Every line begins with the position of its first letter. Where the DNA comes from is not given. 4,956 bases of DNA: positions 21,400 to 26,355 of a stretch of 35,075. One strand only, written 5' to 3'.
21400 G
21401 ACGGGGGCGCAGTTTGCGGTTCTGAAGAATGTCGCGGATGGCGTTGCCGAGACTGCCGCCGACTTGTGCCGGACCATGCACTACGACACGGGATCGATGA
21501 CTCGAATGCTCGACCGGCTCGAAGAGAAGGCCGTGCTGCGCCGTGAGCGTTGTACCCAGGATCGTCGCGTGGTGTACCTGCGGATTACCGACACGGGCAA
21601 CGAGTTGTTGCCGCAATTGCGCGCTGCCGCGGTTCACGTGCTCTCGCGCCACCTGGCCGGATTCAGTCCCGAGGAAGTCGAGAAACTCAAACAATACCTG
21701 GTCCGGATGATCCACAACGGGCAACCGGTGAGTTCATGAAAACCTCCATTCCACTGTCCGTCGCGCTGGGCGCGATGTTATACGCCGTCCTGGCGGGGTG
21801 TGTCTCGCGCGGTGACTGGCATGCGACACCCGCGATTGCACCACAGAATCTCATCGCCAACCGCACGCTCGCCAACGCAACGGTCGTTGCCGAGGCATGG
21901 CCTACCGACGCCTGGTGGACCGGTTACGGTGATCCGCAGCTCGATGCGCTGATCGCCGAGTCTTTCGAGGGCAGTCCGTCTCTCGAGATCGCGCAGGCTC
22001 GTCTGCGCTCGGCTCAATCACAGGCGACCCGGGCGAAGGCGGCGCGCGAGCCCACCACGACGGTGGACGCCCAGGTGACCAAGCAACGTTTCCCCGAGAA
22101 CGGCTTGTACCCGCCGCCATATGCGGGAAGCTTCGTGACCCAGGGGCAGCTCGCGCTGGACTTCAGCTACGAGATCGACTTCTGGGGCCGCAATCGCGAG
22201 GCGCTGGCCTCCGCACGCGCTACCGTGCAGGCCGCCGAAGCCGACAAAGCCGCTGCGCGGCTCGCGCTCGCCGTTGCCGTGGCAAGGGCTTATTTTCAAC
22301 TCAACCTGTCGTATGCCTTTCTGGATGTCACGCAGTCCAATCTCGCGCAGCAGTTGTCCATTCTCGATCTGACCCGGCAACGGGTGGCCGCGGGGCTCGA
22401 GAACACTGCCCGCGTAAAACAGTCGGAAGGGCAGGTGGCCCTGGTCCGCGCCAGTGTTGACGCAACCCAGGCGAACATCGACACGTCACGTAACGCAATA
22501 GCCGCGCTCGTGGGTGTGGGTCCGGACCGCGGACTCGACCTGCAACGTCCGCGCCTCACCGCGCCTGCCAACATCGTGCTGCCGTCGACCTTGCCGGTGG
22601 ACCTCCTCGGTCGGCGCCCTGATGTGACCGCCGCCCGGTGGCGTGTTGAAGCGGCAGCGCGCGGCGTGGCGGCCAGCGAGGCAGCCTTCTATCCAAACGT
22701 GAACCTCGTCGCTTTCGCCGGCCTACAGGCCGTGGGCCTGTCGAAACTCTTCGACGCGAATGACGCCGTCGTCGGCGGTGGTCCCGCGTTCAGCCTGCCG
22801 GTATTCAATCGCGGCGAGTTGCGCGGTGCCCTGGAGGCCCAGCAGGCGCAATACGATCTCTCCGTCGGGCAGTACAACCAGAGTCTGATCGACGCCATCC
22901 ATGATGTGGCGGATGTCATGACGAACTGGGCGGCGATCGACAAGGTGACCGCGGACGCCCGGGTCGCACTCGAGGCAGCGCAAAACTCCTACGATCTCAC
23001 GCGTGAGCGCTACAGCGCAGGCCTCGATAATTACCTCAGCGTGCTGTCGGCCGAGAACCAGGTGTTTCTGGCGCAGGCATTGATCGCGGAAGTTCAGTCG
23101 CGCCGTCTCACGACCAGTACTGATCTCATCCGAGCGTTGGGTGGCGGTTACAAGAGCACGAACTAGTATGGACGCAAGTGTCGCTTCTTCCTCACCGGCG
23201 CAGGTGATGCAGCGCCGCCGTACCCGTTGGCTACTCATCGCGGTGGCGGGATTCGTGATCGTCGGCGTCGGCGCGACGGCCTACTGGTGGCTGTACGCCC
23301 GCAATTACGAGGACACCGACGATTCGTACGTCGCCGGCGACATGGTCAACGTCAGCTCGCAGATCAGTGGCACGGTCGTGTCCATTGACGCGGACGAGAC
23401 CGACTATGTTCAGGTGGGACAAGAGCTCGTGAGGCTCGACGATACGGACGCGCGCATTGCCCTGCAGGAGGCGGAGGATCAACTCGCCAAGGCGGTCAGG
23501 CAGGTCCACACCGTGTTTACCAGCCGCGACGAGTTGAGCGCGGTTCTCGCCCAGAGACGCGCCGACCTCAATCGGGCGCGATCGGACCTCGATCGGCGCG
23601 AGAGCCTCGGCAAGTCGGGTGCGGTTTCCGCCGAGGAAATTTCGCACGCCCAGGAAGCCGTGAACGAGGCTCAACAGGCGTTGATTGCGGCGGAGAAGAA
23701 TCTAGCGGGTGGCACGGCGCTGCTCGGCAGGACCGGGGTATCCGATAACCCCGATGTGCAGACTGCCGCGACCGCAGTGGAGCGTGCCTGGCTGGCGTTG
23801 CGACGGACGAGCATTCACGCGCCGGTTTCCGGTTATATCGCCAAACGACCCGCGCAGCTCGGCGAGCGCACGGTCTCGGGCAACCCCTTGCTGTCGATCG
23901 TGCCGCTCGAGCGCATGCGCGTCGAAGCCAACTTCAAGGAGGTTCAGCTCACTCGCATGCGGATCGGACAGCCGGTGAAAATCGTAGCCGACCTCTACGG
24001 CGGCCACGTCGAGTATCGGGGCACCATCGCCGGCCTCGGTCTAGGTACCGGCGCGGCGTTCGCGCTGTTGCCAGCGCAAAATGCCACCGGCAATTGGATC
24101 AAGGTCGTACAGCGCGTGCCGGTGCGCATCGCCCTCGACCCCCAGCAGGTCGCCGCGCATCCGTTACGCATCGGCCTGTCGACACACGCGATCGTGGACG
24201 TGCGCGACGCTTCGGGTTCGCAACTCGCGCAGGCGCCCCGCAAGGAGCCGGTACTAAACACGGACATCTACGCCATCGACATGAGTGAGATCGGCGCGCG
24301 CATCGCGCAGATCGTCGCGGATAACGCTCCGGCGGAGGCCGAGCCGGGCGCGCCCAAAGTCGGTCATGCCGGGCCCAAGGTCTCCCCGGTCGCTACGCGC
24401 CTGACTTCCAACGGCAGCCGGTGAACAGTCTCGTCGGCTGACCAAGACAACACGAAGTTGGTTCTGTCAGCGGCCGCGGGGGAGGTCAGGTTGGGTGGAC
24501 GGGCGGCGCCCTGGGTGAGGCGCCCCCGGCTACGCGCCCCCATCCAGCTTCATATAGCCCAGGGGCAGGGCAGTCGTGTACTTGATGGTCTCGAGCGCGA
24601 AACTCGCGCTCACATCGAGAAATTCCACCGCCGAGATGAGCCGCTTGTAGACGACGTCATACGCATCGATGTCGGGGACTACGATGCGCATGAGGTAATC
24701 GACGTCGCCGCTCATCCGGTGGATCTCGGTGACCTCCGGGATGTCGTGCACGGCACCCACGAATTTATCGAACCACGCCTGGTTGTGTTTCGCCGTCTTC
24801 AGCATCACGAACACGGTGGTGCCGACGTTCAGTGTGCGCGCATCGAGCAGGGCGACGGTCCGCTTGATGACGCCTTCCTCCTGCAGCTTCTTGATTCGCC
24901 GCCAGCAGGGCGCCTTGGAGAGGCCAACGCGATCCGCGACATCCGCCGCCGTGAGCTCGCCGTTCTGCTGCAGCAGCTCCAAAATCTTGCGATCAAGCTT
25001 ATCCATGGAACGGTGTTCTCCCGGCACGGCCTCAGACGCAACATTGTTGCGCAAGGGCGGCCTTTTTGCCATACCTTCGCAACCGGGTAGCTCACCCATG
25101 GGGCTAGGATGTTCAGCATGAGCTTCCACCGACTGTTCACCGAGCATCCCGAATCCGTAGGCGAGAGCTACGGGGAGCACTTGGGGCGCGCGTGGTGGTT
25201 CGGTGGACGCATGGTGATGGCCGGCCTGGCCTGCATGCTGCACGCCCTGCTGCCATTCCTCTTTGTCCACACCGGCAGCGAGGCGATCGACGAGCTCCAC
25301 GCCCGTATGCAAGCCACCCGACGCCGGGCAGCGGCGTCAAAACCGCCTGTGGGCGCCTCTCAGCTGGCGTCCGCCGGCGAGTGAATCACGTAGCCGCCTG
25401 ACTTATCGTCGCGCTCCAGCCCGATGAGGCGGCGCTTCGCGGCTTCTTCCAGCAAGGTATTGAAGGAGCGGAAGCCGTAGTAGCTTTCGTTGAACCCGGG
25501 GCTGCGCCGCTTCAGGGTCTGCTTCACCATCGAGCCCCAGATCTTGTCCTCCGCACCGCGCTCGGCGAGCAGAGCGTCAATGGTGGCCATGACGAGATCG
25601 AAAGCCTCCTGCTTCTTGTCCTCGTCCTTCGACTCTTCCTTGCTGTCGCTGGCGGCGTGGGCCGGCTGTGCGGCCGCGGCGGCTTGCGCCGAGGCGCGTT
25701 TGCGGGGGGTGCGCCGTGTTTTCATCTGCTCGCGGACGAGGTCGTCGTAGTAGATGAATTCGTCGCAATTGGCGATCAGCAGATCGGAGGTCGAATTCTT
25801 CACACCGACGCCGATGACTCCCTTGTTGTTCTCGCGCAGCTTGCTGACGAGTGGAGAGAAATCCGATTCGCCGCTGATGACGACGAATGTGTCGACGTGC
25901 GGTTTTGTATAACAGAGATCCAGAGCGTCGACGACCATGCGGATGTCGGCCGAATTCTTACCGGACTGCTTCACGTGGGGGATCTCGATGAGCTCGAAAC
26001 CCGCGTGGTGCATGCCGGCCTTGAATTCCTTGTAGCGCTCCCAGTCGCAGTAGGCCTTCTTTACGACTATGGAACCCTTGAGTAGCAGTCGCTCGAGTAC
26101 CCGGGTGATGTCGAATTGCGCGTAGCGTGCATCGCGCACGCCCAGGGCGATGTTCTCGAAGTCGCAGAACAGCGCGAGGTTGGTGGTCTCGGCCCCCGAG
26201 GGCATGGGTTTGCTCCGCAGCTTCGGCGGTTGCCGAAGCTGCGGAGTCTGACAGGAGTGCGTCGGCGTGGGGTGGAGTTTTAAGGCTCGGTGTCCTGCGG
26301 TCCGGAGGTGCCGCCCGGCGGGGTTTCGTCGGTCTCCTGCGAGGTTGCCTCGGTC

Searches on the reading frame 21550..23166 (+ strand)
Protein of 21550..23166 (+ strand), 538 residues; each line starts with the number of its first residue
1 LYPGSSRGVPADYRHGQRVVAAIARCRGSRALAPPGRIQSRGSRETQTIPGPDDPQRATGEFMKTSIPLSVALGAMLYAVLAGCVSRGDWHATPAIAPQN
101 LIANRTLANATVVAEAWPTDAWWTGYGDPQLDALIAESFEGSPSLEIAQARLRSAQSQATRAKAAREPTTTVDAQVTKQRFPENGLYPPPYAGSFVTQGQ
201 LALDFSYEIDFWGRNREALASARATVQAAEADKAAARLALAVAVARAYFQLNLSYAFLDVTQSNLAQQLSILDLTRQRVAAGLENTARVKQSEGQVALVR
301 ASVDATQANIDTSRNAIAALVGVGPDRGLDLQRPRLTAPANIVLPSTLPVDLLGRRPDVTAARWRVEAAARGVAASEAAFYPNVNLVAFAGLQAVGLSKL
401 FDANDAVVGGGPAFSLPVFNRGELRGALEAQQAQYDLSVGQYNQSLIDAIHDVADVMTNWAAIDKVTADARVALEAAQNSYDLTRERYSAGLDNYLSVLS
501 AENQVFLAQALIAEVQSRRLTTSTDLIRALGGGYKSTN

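Call 57: search_protein_families(library=pfam, proteins=[window:21550-23166:+], max_evalue=0.00001)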
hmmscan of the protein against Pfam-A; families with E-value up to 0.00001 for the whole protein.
window:21550-23166:+ (538 aa): 1 family
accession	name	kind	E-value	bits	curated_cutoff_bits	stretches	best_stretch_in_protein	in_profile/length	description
PF02321.23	OEP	-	2e-39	135.8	22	2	131-322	1-187/187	Outer membrane efflux protein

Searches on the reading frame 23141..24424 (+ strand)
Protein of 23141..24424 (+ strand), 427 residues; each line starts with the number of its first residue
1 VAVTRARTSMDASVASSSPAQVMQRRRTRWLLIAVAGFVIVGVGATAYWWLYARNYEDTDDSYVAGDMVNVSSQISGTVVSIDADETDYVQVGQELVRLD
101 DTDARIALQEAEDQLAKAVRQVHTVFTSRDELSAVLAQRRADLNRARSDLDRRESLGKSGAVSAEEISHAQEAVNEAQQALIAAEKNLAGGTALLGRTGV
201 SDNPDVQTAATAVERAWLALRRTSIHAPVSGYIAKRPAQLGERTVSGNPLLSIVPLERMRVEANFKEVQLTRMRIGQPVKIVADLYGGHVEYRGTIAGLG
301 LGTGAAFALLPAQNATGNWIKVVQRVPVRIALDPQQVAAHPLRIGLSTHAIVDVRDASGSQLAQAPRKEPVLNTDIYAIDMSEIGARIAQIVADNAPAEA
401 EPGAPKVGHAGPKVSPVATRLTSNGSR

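Call 57: search_protein_families(library=pfam, proteins=[window:23141-24424:+], max_evalue=0.00001)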
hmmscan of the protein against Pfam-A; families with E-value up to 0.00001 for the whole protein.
window:23141-24424:+ (427 aa): 3 families
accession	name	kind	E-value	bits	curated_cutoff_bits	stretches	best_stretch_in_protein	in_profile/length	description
PF00529.27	CusB_dom_1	-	1.9e-19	70.2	26.5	1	43-354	2-89/89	Cation efflux system protein CusB domain 1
PF13437.12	HlyD_3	-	1.1e-15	58.8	22.2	1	225-301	2-78/106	HlyD family secretion protein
PF16576.10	HlyD_D23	-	4.4e-13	49.4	30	1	211-289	97-175/214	Barrel-sandwich domain of CusB or HlyD membrane-fusion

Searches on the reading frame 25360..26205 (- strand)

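Call 57: search_protein_families(library=pfam, proteins=[window:25360-26205:-], max_evalue=0.00001)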
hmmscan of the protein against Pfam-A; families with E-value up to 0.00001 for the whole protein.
window:25360-26205:- (281 aa): 1 family
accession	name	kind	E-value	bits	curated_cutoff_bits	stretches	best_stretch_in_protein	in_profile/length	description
PF01936.24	NYN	-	3.1e-36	125.5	24.2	1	10-153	2-144/145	NYN domain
